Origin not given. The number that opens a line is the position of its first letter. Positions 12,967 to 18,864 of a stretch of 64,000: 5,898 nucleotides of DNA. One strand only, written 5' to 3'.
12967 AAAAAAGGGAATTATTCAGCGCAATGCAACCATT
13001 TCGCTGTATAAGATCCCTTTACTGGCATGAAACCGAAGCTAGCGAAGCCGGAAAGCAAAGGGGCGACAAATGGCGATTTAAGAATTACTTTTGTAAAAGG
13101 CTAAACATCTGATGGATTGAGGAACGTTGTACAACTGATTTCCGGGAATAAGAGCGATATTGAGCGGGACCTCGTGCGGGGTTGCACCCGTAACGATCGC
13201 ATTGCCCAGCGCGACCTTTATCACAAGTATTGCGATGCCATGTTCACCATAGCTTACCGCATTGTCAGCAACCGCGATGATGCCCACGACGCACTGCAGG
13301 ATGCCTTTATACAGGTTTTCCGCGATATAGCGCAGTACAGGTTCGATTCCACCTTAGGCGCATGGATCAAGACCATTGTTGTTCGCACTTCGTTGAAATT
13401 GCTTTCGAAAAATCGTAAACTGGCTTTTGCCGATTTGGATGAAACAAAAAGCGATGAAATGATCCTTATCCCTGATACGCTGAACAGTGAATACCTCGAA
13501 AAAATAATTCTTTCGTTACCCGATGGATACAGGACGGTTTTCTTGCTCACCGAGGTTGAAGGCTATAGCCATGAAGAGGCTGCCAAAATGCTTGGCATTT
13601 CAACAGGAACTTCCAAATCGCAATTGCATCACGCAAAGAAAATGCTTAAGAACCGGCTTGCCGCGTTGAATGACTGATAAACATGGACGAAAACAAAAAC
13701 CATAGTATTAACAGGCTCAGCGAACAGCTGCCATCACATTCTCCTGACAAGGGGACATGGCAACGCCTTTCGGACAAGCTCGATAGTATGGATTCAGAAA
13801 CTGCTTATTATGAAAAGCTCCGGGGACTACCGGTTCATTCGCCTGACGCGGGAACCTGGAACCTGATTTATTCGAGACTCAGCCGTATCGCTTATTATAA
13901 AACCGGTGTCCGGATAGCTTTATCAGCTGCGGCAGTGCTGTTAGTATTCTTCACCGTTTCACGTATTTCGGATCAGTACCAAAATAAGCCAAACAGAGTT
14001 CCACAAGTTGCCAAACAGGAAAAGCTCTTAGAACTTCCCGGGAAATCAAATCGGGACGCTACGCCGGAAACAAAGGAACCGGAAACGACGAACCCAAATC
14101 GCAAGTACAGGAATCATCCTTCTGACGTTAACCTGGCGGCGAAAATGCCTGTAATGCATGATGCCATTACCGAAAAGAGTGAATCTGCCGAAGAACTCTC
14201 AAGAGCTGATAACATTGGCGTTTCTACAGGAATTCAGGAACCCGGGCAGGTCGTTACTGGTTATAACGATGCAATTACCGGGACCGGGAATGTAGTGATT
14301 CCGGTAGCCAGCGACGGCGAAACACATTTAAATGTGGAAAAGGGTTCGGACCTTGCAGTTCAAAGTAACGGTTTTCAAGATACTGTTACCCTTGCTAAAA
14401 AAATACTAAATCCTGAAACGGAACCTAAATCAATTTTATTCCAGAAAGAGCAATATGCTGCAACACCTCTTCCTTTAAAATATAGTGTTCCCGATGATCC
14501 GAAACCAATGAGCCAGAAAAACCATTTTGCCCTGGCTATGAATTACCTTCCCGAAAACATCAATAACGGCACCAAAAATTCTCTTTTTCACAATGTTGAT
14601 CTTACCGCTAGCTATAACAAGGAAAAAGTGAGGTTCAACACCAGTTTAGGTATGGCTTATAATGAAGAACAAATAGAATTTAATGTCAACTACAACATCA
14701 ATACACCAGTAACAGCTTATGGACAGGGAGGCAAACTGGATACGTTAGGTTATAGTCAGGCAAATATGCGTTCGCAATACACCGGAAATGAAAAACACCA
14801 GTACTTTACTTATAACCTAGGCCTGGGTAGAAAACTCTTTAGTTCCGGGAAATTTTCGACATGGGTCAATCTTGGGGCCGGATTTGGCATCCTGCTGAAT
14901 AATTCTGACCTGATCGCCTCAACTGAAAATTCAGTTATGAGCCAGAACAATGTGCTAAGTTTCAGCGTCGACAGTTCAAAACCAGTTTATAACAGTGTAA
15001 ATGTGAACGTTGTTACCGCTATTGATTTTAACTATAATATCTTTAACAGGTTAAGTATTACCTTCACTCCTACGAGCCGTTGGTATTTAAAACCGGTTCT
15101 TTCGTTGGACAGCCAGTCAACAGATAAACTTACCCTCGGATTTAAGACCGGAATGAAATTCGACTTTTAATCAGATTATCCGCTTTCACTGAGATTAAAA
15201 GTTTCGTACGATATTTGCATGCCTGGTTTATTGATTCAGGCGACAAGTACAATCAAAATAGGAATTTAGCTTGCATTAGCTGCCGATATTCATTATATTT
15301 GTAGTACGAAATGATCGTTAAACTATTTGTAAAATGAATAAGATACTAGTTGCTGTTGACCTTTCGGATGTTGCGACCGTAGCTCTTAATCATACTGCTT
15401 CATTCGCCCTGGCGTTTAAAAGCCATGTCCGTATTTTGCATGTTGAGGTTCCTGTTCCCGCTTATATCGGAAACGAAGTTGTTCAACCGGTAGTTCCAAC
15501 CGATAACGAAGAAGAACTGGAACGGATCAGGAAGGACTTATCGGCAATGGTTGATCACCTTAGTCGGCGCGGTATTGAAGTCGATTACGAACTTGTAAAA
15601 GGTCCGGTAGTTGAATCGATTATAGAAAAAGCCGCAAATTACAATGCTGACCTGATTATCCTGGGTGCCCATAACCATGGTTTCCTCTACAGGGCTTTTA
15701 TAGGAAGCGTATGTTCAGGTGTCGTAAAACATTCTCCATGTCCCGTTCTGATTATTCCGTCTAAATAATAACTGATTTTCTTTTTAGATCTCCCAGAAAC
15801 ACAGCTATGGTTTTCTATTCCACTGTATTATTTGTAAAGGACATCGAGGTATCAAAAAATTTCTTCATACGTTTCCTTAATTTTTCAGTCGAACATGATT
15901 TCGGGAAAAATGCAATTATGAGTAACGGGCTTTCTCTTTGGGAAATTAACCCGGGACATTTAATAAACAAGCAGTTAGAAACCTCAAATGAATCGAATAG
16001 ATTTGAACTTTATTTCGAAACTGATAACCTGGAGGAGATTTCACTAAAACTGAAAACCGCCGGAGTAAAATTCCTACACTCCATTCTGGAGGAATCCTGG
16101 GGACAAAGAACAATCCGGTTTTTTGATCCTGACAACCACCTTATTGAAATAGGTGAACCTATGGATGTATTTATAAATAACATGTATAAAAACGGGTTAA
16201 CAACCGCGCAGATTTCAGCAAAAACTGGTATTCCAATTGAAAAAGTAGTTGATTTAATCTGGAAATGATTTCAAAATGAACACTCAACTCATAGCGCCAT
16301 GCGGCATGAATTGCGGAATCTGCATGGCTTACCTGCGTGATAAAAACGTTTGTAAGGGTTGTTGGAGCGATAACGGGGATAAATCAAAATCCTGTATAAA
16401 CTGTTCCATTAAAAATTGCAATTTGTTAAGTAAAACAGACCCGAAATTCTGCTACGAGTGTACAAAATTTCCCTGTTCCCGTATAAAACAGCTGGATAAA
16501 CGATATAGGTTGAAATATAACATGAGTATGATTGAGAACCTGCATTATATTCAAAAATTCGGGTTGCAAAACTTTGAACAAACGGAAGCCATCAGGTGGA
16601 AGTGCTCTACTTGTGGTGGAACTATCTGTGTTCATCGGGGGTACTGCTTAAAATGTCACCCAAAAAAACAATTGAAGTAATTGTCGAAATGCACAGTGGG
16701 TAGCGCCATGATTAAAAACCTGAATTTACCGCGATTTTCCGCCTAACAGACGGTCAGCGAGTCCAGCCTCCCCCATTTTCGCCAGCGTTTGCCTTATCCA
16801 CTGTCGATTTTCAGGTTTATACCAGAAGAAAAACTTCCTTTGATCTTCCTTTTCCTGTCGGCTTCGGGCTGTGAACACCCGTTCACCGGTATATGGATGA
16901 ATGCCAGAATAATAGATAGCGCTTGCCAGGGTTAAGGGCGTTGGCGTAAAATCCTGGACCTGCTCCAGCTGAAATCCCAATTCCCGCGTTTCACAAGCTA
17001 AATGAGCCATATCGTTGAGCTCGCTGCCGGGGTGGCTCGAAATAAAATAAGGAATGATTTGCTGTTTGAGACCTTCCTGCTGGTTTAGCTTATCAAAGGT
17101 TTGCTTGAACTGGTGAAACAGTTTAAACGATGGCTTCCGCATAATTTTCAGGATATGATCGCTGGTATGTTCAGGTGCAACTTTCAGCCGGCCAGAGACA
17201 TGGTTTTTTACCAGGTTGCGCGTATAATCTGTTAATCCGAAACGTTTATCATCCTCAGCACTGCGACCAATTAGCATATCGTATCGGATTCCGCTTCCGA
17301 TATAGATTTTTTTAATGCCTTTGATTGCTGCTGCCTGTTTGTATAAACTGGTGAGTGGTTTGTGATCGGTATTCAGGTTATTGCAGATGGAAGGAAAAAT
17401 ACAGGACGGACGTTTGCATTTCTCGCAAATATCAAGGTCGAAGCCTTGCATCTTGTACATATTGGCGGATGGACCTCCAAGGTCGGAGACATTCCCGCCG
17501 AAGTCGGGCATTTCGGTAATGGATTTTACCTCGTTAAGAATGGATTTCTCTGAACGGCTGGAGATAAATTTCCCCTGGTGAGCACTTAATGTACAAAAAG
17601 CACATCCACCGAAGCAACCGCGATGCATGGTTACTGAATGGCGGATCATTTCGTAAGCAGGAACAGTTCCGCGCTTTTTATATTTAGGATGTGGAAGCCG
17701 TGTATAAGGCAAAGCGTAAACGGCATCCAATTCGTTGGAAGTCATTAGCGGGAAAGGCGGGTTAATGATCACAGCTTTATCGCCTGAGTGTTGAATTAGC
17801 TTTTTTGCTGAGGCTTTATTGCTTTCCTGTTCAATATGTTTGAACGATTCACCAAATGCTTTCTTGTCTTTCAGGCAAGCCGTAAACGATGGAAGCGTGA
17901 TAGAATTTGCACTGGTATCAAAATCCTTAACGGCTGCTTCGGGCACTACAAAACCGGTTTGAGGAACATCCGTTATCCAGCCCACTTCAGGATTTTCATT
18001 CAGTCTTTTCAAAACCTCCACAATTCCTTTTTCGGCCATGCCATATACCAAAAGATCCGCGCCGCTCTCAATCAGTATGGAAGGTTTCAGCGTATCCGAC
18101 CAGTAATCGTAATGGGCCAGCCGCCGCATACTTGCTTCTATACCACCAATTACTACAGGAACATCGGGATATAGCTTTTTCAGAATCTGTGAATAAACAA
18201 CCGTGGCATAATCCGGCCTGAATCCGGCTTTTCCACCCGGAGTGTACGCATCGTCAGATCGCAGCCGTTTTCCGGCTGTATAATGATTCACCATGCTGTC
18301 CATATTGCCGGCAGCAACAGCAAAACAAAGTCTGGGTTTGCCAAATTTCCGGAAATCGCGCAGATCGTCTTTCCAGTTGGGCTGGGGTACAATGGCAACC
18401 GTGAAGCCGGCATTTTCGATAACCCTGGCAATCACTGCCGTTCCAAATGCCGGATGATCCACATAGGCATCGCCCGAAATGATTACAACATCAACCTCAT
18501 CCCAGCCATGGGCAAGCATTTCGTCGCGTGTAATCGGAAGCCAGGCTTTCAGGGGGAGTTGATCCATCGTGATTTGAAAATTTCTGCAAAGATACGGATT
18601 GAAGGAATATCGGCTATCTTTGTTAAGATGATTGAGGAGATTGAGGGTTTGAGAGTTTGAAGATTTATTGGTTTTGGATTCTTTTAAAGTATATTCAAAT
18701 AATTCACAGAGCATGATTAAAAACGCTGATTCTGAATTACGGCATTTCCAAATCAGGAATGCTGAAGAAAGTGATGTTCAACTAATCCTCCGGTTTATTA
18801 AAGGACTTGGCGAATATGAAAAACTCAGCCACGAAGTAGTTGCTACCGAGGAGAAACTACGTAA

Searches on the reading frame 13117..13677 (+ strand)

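Call 55: search_protein_families(library=pfam, proteins=[window:13117-13677:+], max_evalue=0.0001)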
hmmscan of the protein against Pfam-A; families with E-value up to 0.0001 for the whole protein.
window:13117-13677:+ (186 aa): 5 families
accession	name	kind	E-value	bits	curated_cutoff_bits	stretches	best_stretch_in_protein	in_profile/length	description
PF08281.18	Sigma70_r4_2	-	2e-16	59.8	25.7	1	125-177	2-54/54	Sigma-70, region 4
PF04542.20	Sigma70_r2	-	5.9e-11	42.4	24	1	34-101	1-70/71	Sigma-70 region 2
PF04545.22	Sigma70_r4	-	6.5e-06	26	24.1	1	133-178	4-49/50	Sigma-70, region 4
PF22233.2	PhyR_sigma-like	-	1.9e-05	24.8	27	1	139-170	9-40/50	Response regulator PhyR, sigma-like domain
PF07638.17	Sigma70_ECF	-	4.9e-05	23.7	21.1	0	125-181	128-183/185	ECF sigma factor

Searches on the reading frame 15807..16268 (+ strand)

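Call 55: search_protein_families(library=pfam, proteins=[window:15807-16268:+], max_evalue=0.0001)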
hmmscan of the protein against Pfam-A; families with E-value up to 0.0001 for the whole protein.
window:15807-16268:+ (153 aa): 2 families
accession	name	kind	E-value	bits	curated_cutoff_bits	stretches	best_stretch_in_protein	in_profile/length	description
PF12681.13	Glyoxalase_2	-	2.6e-31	108.4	30.1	1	4-120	2-118/118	Glyoxalase-like domain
PF00903.31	Glyoxalase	-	3.1e-10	40.9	20.6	1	6-115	5-121/121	Glyoxalase/Bleomycin resistance protein/Dioxygenase superfamily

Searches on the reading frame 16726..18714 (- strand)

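Call 54: search_protein_families(library=pfam, proteins=[window:16726-18714:-], max_evalue=0.0001)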
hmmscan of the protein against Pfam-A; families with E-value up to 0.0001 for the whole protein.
window:16726-18714:- (662 aa): 3 families
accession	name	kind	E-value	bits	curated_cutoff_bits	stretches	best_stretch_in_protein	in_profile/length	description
PF08497.15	Radical_SAM_N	-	3.4e-129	430.9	25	1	58-360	1-301/301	Radical SAM N-terminal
PF11842.13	DUF3362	-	6.6e-11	43.1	27.6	1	584-652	1-74/151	Domain of unknown function (DUF3362)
PF04055.27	Radical_SAM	-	2.2e-05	25.2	29.5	0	363-452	3-60/166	Radical SAM superfamily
